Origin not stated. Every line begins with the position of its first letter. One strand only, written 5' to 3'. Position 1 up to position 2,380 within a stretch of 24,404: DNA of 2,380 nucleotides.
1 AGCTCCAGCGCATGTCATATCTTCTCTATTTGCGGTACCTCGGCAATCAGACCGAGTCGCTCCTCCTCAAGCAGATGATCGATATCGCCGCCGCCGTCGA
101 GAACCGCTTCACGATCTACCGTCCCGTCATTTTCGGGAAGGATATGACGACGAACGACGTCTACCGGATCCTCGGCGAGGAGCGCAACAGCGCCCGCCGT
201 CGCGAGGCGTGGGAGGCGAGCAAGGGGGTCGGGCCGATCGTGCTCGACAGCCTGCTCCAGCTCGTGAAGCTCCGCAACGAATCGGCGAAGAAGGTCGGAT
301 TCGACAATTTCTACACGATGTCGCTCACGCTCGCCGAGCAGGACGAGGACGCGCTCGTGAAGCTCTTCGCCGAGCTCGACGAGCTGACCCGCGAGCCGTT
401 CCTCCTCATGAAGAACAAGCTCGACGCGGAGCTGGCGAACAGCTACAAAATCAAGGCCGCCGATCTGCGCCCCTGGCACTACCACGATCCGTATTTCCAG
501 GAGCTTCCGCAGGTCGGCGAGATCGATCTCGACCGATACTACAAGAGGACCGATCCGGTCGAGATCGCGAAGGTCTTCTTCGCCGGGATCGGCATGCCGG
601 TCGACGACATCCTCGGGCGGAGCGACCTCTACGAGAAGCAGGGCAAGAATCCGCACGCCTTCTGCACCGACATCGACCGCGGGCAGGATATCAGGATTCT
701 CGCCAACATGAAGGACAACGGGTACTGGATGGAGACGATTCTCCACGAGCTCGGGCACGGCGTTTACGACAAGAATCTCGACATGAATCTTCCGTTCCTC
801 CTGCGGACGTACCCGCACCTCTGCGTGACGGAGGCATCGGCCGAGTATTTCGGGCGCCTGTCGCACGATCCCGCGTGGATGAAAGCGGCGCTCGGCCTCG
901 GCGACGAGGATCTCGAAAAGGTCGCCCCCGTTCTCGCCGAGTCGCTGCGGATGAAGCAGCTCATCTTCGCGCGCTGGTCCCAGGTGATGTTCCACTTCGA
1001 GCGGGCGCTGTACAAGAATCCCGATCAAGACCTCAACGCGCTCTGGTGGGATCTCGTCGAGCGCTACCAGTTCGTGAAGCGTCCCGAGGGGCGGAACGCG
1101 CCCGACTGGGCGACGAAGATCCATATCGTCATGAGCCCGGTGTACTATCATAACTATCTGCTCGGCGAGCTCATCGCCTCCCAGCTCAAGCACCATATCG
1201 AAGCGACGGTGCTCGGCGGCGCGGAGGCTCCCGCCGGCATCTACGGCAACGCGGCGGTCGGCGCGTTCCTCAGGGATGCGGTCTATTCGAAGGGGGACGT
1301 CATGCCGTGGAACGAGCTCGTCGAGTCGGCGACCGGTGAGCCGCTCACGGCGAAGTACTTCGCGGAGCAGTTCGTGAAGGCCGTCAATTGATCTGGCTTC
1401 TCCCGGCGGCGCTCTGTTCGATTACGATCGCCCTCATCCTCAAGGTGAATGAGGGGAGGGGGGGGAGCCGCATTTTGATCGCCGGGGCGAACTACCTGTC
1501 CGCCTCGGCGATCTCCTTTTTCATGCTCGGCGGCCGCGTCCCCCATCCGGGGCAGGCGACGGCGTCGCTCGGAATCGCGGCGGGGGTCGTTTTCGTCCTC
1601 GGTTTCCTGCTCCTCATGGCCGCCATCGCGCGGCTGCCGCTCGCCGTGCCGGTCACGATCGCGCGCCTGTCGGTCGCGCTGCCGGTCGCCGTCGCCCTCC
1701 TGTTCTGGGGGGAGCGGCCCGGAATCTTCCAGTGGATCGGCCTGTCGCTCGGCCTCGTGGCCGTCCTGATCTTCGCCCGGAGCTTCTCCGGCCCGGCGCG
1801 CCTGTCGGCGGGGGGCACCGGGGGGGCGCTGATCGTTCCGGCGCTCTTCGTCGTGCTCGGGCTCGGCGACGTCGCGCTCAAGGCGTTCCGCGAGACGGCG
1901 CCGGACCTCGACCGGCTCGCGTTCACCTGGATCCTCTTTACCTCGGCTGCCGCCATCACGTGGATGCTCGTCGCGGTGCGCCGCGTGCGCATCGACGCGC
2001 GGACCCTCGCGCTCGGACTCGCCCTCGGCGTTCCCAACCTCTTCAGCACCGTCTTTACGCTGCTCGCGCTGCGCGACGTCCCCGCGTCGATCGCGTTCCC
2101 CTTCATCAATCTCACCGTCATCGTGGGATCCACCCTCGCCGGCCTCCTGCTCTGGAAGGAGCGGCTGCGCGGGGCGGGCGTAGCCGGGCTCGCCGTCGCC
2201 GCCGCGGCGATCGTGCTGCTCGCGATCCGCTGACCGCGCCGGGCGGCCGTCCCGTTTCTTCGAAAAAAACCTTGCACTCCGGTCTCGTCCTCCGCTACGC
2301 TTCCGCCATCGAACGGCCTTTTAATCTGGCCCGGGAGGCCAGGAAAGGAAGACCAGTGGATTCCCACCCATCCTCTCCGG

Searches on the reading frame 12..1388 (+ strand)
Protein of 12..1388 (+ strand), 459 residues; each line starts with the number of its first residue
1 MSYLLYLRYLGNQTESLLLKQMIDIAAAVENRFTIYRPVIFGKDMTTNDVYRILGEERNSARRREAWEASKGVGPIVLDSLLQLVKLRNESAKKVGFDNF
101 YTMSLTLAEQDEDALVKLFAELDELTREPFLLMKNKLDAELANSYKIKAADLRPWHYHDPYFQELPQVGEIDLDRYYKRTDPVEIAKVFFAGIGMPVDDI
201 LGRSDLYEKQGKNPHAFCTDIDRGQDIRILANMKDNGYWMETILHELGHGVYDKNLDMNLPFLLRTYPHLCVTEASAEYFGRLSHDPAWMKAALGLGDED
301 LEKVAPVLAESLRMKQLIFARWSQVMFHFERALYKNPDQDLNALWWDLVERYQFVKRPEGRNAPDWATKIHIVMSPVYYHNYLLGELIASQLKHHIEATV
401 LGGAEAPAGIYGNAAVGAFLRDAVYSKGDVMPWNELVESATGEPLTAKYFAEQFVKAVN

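Call 23: search_protein_families(library=pfam, proteins=[window:12-1388:+], max_evalue=0.00001)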
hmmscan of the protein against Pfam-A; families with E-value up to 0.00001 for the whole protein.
window:12-1388:+ (459 aa): 3 families
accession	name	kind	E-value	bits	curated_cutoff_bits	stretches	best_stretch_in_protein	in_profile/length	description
PF01401.24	Peptidase_M2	-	5.1e-15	55.5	23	1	48-444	128-550/581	Angiotensin-converting enzyme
PF02074.21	Peptidase_M32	-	7.7e-14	51.6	25.1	1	378-453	410-484/489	Carboxypeptidase Taq (M32) metallopeptidase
PF01432.26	Peptidase_M3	-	2e-12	47.6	27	1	204-454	189-455/457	Peptidase family M3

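Call 40: search_protein_families(library=ncbifam, proteins=[window:12-1388:+], max_evalue=1e-10)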
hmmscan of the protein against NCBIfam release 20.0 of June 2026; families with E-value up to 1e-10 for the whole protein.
window:12-1388:+ (459 aa): 2 families
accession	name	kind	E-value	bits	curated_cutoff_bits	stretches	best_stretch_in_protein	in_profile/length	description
TIGR02289.1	M3_not_pepF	subfamily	5e-17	61.7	442.35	1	42-392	141-489/549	M3 family oligoendopeptidase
TIGR02290.1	M3_fam_3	subfamily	7.1e-11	41.8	561.7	0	205-393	341-527/587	M3 family oligoendopeptidase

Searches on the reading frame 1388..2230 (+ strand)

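Call 23: search_protein_families(library=pfam, proteins=[window:1388-2230:+], max_evalue=0.00001)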
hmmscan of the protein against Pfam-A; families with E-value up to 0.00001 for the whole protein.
window:1388-2230:+ (281 aa): 1 family
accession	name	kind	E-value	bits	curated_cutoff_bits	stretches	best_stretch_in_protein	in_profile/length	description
PF00892.27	EamA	-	4.2e-12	47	28.2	1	2-129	5-133/135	EamA-like transporter family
